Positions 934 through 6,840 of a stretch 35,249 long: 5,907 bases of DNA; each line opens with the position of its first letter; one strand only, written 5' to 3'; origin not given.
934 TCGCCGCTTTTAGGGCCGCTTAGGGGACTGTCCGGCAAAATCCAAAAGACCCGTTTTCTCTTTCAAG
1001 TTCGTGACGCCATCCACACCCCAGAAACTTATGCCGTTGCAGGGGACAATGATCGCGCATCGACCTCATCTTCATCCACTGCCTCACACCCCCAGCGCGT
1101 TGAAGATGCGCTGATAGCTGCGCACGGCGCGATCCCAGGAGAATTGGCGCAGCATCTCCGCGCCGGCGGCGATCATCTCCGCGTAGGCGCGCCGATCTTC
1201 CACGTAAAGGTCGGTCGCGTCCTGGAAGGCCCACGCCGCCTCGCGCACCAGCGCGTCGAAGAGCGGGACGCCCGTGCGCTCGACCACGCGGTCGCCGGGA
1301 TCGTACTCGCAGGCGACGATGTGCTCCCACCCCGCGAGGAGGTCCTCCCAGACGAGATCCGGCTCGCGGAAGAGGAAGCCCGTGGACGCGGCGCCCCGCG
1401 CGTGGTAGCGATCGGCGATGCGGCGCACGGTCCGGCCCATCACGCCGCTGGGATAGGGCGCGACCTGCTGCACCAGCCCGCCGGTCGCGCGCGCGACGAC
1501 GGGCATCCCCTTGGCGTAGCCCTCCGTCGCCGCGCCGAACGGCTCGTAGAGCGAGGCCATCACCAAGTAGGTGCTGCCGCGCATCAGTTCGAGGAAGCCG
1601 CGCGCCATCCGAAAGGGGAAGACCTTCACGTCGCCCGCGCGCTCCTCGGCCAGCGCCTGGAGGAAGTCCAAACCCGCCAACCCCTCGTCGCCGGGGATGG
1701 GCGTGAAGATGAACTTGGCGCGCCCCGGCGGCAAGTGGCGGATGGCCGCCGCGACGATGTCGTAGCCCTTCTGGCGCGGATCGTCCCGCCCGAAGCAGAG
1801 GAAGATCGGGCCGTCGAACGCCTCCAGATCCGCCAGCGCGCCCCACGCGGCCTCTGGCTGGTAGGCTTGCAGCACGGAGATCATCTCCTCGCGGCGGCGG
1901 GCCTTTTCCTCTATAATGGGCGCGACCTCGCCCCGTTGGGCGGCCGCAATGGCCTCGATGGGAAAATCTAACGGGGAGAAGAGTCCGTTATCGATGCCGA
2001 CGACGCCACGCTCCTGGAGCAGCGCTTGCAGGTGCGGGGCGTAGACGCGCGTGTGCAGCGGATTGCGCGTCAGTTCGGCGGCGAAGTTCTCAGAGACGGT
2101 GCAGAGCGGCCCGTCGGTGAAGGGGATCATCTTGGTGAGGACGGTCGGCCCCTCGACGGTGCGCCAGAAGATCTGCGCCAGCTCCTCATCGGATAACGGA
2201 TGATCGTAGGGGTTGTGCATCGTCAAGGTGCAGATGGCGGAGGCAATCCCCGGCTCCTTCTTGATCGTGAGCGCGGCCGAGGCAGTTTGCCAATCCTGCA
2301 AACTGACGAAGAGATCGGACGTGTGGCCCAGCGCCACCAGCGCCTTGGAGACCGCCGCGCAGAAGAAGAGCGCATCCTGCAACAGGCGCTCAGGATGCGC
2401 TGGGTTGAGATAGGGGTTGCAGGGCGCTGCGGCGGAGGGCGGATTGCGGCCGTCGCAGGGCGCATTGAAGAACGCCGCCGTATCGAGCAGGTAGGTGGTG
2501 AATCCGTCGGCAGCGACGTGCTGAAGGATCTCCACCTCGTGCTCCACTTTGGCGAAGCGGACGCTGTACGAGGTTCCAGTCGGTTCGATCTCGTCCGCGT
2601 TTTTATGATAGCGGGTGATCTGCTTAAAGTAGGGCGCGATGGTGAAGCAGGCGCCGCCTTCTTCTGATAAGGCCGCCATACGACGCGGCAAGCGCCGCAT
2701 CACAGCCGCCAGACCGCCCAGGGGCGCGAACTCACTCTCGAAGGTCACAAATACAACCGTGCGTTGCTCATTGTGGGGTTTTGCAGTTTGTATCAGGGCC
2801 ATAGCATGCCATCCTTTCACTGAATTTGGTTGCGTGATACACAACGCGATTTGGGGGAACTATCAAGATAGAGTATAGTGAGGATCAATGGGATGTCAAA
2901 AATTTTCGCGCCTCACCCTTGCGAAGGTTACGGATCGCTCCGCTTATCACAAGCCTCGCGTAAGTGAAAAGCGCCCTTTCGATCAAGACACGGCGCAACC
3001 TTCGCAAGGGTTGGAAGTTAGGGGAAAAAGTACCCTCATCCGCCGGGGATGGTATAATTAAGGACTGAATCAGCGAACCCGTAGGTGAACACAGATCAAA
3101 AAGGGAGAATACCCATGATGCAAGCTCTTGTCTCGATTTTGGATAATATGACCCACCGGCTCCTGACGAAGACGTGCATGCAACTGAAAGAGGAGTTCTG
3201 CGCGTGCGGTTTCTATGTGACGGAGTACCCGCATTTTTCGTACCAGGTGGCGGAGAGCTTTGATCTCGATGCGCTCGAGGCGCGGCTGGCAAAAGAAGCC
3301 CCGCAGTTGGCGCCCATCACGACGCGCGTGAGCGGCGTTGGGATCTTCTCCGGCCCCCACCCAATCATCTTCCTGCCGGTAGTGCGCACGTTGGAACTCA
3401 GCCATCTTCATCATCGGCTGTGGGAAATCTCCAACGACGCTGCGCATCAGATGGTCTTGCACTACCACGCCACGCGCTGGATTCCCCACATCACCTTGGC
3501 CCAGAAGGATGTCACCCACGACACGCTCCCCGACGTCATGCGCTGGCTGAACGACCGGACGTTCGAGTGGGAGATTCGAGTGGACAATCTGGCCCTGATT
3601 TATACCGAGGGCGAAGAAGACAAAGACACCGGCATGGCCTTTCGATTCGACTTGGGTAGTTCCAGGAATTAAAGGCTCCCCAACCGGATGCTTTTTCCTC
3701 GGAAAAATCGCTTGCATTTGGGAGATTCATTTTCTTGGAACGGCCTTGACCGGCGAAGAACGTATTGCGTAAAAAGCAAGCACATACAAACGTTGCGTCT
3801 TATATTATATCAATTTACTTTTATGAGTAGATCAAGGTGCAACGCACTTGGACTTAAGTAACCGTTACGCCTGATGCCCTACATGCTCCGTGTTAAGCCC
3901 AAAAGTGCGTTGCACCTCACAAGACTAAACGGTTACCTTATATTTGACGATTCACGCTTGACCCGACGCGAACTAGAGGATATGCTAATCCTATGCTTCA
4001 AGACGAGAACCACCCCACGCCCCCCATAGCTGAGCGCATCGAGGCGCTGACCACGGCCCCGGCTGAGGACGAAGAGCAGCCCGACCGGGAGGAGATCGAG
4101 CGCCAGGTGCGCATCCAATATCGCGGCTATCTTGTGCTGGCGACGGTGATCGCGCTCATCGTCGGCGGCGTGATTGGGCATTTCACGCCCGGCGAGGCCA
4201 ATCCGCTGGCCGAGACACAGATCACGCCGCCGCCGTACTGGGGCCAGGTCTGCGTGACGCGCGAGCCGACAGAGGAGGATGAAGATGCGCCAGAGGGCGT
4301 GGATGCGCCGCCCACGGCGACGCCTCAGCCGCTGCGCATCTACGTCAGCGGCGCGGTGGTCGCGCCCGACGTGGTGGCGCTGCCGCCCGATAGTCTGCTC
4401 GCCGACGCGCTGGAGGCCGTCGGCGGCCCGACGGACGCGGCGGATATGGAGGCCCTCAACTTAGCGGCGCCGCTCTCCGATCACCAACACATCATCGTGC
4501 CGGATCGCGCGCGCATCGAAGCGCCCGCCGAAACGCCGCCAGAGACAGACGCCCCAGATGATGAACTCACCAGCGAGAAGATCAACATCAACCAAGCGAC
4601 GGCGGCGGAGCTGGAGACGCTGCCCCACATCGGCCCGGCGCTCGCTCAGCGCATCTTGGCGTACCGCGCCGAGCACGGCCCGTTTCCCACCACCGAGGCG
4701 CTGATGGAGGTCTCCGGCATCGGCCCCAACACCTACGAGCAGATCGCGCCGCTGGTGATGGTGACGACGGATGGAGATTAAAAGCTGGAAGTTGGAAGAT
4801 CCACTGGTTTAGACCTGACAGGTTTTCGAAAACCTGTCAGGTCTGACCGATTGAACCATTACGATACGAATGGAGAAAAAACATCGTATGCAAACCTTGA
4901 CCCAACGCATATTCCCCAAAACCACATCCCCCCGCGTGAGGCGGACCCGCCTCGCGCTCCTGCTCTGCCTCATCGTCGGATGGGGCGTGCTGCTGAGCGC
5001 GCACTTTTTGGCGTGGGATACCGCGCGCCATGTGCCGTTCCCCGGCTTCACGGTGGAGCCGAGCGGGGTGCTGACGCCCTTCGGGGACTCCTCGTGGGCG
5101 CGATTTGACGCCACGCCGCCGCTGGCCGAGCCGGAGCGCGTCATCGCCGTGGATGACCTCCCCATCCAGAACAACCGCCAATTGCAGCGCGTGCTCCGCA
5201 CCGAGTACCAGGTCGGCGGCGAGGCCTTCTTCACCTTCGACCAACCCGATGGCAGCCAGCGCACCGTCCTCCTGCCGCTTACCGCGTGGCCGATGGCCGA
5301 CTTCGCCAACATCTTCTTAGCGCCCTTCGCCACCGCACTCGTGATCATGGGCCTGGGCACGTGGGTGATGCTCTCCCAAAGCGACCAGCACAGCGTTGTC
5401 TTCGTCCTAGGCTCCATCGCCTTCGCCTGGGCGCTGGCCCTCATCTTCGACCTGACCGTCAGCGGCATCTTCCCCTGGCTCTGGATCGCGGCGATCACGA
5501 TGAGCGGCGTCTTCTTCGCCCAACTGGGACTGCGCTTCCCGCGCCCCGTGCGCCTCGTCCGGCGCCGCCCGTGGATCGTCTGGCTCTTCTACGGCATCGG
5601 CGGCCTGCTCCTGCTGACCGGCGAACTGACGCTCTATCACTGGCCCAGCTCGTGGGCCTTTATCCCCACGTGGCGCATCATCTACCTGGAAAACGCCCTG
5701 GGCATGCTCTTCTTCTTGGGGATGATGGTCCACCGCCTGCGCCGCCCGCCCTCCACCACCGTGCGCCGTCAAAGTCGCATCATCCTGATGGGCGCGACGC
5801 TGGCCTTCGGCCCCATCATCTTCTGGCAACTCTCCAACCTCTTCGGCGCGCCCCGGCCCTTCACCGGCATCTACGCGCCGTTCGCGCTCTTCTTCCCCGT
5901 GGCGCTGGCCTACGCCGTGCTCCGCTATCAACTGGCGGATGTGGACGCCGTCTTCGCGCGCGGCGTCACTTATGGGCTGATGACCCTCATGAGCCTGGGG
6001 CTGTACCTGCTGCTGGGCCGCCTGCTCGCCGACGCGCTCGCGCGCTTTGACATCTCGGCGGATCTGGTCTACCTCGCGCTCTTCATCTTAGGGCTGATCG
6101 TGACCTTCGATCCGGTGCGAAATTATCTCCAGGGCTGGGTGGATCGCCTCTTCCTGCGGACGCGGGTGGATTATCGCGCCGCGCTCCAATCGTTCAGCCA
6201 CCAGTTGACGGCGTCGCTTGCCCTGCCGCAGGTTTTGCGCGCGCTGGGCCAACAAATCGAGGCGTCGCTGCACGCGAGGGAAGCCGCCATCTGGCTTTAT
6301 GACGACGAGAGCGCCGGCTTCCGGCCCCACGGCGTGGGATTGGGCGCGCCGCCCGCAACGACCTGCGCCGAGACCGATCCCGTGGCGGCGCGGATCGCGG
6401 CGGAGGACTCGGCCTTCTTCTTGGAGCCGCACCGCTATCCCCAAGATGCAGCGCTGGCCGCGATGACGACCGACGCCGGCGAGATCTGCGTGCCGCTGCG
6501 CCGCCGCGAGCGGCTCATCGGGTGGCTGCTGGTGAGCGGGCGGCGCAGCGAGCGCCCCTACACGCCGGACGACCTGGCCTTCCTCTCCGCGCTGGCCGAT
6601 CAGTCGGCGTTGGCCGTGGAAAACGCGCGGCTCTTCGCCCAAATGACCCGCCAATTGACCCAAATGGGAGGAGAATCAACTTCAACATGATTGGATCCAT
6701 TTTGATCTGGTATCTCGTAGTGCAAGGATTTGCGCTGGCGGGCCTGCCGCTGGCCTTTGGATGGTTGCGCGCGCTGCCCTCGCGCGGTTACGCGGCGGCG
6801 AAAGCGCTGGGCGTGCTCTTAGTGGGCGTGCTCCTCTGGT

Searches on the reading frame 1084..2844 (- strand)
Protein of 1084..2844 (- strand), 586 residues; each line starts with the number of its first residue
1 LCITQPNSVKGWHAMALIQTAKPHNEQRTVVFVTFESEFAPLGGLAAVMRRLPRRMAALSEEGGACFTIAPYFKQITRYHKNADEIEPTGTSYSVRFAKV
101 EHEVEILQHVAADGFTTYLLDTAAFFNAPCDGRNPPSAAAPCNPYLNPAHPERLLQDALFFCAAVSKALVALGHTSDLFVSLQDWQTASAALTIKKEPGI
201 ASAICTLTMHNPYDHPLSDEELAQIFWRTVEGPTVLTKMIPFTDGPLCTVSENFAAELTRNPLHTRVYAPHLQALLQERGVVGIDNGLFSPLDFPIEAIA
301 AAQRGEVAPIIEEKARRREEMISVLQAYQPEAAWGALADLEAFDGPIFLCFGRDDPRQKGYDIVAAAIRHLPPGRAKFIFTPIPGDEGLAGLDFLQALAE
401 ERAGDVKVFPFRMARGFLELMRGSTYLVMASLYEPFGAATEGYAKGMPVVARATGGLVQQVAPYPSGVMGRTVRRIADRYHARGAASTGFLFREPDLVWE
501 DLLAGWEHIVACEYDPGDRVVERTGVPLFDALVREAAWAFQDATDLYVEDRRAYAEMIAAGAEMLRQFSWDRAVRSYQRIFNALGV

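Call 7: search_protein_families(library=pfam, proteins=[window:1084-2844:-], max_evalue=0.001)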
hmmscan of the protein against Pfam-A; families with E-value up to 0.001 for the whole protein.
window:1084-2844:- (586 aa): 4 families
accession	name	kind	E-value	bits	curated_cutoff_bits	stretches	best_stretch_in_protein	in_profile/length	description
PF08323.17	Glyco_transf_5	-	4.8e-17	62.9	22.7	1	30-227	2-183/239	Starch synthase catalytic domain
PF20706.3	GT4-conflict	-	2.5e-08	33.8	26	1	346-461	198-320/385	Family 4 Glycosyltransferase in conflict systems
PF00534.26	Glycos_transf_1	-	2.8e-08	33.9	26.4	1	344-468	14-138/172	Glycosyl transferases group 1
PF13692.12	Glyco_trans_1_4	-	7.3e-06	26.7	27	1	346-462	2-116/142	Glycosyl transferases group 1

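Call 78: search_protein_families(library=ncbifam, proteins=[window:1084-2844:-], max_evalue=0.001)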
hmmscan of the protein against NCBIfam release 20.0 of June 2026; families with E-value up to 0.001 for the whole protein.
window:1084-2844:- (586 aa): 9 families
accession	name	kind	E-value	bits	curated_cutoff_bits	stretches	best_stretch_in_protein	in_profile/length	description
TIGR02095.1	glgA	subfamily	4.7e-25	88.2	328.45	2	30-267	3-232/477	glycogen/starch synthase, ADP-glucose type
NF001903.0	PRK00654.2-2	equivalog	5.3e-15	55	616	1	30-287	3-252/482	glycogen synthase GlgA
NF001899.0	PRK00654.1-2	equivalog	5.3e-11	41.6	459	1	37-462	8-405/478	glycogen synthase GlgA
NF001898.0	PRK00654.1-1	equivalog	1.4e-09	37.1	603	0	30-195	3-144/477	glycogen synthase GlgA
NF001901.0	PRK00654.1-5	equivalog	5.7e-09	35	649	0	339-463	310-431/502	glycogen synthase GlgA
TIGR03449.1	mycothiol_MshA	equivalog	2.2e-06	26.8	462.5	1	372-474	250-357/406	D-inositol-3-phosphate glycosyltransferase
TIGR02149.1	glgA_Coryne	subfamily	2.9e-05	23.4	302.4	1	357-497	215-358/391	glycogen synthase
NF001905.0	PRK00654.2-4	subfamily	0.00015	20.5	560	0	529-583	433-485/489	glycogen synthase GlgA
TIGR04047.1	MSMEG_0565_glyc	hypoth_equivalog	0.00042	19.5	259.85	0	419-461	272-315/373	MSMEG_0565 family glycosyltransferase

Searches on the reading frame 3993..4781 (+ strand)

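Call 7: search_protein_families(library=pfam, proteins=[window:3993-4781:+], max_evalue=0.001)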
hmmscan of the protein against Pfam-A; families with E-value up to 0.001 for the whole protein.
window:3993-4781:+ (262 aa): 5 families
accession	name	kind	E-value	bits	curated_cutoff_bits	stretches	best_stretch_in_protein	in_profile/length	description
PF12836.13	HHH_3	-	5.8e-23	81.2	27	1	194-255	3-64/65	Helix-hairpin-helix motif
PF00633.29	HHH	-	1e-08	35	24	1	197-224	3-30/30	Helix-hairpin-helix motif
PF10531.15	SLBB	-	2.6e-08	34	27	1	116-159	2-45/55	SLBB domain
PF22461.2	SLBB_2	-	0.00048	20.6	27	0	115-156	2-45/79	SLBB domain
PF14520.12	HHH_5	-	0.00079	20.3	27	0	202-222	32-52/57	Helix-hairpin-helix domain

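Call 78: search_protein_families(library=ncbifam, proteins=[window:3993-4781:+], max_evalue=0.001)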
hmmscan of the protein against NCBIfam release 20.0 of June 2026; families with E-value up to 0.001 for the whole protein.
window:3993-4781:+ (262 aa): 3 families
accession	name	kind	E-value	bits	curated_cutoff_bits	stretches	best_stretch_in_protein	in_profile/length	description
TIGR01259.1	comE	subfamily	5.1e-25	87.8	152.35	1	136-257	4-120/120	comEA protein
TIGR00426.1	TIGR00426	subfamily_domain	8.6e-16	57.8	53.1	1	191-252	3-64/69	competence protein ComEA helix-hairpin-helix repeat region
NF045978.1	ComEA_MAG0490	equivalog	4.8e-06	26.4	98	1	113-250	40-155/162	MAG0490 family ComEA-like DNA-binding protein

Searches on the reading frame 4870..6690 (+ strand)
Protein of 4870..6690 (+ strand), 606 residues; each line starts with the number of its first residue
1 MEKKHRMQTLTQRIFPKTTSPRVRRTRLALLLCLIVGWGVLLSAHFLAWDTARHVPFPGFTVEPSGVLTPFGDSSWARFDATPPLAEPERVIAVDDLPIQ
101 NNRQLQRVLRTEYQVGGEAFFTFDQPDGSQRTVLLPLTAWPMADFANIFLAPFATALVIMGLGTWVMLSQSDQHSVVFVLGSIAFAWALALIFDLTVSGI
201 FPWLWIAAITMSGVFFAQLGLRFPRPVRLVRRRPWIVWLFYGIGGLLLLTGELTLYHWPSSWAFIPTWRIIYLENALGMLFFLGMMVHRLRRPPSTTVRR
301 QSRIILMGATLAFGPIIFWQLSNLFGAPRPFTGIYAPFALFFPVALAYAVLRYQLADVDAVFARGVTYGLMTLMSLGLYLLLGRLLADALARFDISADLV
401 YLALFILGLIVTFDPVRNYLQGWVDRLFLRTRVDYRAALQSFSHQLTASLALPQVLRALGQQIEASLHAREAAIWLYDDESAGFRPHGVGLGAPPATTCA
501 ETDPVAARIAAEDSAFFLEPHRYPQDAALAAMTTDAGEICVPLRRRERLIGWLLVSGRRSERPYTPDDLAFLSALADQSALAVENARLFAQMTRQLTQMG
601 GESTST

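Call 7: search_protein_families(library=pfam, proteins=[window:4870-6690:+], max_evalue=0.001)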
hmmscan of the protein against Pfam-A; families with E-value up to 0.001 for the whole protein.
window:4870-6690:+ (606 aa): 3 families
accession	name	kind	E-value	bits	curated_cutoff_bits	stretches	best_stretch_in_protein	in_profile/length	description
PF13492.12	GAF_3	-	6.4e-12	46.4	27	1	454-585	4-129/129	GAF domain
PF13185.12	GAF_2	-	2e-11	44.7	28.6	1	452-584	4-136/136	GAF domain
PF01590.32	GAF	-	2.6e-09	38.1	22.4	1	453-583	3-133/133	GAF domain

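Call 78: search_protein_families(library=ncbifam, proteins=[window:4870-6690:+], max_evalue=0.001)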
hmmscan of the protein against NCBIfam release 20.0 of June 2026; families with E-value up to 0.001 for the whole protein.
window:4870-6690:+ (606 aa): 2 families
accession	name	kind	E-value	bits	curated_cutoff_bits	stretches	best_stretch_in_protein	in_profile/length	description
TIGR02916.1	PEP_his_kin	equivalog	5.3e-05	22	300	1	346-590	208-464/679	XrtA/PEP-CTERM system histidine kinase PrsK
NF041606.1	dguan_cyc_DgcA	equivalog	0.00052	19.1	370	1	528-595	113-181/340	diguanylate cyclase DgcA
